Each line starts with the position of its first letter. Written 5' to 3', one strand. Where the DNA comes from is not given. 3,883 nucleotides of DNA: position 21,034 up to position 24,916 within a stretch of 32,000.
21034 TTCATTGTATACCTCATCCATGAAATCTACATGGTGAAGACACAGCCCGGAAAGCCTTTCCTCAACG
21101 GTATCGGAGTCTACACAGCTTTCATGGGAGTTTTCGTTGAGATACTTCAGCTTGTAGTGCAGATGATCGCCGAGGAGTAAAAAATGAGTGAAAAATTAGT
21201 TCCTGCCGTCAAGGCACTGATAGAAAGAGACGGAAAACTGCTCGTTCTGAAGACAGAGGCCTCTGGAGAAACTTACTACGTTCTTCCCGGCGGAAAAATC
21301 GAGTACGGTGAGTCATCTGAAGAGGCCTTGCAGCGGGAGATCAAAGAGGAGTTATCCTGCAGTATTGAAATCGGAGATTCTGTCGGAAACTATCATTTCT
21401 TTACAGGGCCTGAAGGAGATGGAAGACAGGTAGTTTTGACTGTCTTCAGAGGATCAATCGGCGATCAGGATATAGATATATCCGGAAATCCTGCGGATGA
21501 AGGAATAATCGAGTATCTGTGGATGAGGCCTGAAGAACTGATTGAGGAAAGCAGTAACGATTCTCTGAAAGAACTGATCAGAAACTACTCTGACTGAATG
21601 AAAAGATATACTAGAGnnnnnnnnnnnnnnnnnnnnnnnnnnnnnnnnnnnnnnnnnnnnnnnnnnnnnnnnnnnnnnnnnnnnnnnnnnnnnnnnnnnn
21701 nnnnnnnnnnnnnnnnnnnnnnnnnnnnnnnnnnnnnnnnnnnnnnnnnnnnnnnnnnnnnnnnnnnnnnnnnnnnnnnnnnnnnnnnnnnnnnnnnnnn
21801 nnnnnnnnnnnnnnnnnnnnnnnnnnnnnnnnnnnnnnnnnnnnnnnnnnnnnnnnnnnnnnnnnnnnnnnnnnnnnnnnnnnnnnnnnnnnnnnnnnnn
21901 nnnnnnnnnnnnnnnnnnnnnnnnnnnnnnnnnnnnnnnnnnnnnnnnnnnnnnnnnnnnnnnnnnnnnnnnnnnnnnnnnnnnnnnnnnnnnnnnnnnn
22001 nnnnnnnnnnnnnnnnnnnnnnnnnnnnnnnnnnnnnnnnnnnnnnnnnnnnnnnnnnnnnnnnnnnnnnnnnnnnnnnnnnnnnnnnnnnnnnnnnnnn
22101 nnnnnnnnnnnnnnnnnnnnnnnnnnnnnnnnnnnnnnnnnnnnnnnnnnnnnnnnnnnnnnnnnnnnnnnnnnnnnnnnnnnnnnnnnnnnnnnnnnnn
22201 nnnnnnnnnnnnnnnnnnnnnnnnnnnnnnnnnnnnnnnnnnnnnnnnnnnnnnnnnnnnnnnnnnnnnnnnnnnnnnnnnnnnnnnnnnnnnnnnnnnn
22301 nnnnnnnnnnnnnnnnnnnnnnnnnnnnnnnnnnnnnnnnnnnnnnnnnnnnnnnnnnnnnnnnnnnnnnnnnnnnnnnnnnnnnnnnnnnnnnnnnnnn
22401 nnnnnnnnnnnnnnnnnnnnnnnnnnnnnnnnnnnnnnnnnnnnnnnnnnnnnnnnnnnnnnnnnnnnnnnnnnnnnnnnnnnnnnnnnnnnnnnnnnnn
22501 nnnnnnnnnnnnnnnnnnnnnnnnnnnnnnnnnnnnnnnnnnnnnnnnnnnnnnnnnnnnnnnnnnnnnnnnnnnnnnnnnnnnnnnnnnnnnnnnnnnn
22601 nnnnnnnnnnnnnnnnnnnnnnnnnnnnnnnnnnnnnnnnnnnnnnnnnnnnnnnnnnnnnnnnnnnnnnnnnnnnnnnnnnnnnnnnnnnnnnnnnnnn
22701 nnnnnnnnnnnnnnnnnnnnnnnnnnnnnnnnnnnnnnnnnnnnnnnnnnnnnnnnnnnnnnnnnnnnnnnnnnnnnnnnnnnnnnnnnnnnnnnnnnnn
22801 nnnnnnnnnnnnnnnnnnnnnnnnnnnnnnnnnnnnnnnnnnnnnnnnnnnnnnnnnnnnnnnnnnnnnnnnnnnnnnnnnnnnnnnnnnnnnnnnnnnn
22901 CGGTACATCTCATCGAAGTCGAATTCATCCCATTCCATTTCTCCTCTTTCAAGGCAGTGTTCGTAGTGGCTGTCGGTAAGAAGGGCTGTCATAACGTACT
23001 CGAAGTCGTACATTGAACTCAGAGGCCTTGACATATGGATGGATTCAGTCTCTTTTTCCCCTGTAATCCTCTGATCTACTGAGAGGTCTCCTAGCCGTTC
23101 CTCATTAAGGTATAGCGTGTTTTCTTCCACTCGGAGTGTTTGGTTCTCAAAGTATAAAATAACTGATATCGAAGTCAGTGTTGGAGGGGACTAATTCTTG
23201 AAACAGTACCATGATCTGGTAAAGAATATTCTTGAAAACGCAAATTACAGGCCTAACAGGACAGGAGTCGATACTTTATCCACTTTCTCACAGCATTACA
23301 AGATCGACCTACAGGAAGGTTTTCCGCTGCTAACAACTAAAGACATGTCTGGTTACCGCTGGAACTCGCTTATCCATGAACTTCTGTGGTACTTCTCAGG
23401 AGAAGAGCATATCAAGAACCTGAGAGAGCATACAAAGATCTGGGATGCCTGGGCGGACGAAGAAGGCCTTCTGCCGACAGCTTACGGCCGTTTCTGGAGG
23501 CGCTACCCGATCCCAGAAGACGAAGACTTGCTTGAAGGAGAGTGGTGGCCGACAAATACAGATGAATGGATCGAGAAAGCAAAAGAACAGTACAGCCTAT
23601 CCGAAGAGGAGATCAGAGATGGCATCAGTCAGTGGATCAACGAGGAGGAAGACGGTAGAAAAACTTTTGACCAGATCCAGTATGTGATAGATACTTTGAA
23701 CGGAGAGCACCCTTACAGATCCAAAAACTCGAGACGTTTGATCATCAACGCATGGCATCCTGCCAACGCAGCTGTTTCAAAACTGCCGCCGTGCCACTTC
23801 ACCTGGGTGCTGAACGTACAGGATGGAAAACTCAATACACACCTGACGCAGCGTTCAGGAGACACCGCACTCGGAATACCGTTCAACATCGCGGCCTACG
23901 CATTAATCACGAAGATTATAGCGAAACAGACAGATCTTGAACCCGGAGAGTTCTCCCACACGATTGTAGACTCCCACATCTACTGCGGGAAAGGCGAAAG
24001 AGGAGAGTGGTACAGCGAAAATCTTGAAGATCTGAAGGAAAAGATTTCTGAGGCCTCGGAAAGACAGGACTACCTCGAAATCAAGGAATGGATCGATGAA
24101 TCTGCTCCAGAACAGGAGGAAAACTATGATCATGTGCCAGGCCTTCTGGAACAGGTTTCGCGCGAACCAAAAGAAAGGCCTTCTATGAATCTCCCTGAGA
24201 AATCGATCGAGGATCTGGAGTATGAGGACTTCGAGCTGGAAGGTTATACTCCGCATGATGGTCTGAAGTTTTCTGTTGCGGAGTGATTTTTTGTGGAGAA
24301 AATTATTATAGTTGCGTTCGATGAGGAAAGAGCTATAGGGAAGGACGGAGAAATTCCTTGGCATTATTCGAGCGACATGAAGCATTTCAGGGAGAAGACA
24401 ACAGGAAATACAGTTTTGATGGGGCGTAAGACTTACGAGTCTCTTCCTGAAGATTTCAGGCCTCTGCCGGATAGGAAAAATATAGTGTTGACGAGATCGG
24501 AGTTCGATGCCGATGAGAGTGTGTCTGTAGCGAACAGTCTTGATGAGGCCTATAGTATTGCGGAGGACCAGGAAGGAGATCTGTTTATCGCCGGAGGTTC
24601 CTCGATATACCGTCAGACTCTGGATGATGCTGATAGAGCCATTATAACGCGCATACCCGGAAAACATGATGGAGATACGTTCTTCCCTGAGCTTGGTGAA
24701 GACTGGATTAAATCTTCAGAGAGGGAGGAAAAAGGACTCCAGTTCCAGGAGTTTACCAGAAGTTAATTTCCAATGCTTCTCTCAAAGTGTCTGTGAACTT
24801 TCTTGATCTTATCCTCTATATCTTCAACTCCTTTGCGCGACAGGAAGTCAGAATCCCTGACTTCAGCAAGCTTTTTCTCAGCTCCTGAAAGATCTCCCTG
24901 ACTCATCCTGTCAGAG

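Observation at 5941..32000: Highly iterated palindrome: AGGCCT about every 250 bp, independent of frame, strand and coding status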

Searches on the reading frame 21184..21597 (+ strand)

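Call 54: search_protein_families(library=pfam, proteins=[window:21184-21597:+], max_evalue=0.01)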
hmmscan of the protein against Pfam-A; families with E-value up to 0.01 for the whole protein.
window:21184-21597:+ (137 aa): 3 families
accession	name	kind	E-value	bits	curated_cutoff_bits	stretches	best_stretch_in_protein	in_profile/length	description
PF00293.34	NUDIX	-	3.4e-16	59.9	21.1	1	6-132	3-131/134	NUDIX domain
PF13869.12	NUDIX_2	-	0.00073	19.4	27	1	19-70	60-114/188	Nucleotide hydrolase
PF14815.12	NUDIX_4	-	0.0011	19.1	35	1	14-121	7-100/113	NUDIX domain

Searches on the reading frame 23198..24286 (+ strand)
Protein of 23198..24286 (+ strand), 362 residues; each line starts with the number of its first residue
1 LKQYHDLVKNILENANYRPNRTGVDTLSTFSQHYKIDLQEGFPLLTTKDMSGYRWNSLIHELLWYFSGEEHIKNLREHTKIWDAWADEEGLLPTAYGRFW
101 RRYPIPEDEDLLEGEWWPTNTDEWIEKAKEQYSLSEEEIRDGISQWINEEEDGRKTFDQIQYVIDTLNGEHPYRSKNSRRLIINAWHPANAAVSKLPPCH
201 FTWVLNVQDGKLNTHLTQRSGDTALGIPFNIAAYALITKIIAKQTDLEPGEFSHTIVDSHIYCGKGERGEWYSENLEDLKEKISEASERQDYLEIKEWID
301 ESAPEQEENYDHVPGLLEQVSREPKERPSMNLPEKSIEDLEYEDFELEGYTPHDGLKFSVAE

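Call 6: search_protein_families(library=pfam, proteins=[window:23198-24286:+])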
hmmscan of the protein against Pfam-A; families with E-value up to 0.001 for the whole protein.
window:23198-24286:+ (362 aa): 1 family
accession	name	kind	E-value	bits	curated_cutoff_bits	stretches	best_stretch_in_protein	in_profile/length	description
PF00303.24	Thymidylat_synt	-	5.7e-85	285.1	24.3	1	2-361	1-265/266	Thymidylate synthase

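Call 66: find_related_loci(query=window:23198-24286:+, collection=viral_contigs, flank=10000)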
Query window:23198-24286:+ (362 aa) in viral_contigs; peptide patterns used: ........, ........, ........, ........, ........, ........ (x = any residue, [..] = any of these).
14 stretches matched a pattern; 11 encode a relative of the query (tblastn E <= 1e-3); 11 distinct loci.
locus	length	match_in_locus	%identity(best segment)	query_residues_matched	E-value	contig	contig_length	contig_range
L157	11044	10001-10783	33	1-361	2e-54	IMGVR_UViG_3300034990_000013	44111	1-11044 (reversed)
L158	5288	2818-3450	30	2-267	7e-32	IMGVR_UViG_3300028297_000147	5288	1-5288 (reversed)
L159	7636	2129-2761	31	2-267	7e-32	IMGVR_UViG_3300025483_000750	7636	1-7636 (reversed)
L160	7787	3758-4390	31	2-267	7e-32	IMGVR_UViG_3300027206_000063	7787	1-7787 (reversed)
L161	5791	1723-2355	30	2-267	7e-32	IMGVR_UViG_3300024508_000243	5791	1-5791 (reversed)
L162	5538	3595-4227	30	2-267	2e-31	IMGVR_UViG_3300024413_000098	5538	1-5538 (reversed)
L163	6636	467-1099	30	2-267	1e-31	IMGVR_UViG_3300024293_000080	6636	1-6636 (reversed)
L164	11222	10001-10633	30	2-267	2e-31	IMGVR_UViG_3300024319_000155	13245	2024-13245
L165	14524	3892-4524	30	2-267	2e-31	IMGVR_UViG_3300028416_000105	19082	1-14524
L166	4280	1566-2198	30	2-267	5e-31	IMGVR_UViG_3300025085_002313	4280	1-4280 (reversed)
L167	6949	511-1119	24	2-262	4e-16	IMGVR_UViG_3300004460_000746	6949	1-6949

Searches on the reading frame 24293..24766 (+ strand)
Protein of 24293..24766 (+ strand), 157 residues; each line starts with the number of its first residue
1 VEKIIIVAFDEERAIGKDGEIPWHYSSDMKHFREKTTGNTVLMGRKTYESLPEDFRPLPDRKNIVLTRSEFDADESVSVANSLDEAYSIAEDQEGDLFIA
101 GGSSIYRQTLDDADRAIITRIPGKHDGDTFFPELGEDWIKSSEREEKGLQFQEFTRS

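Call 54: search_protein_families(library=pfam, proteins=[window:24293-24766:+], max_evalue=0.01)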
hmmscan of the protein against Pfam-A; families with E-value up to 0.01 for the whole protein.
window:24293-24766:+ (157 aa): 1 family
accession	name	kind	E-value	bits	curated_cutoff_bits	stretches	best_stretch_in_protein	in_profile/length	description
PF00186.24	DHFR_1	-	4.3e-47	160.2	25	1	5-147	4-143/159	Dihydrofolate reductase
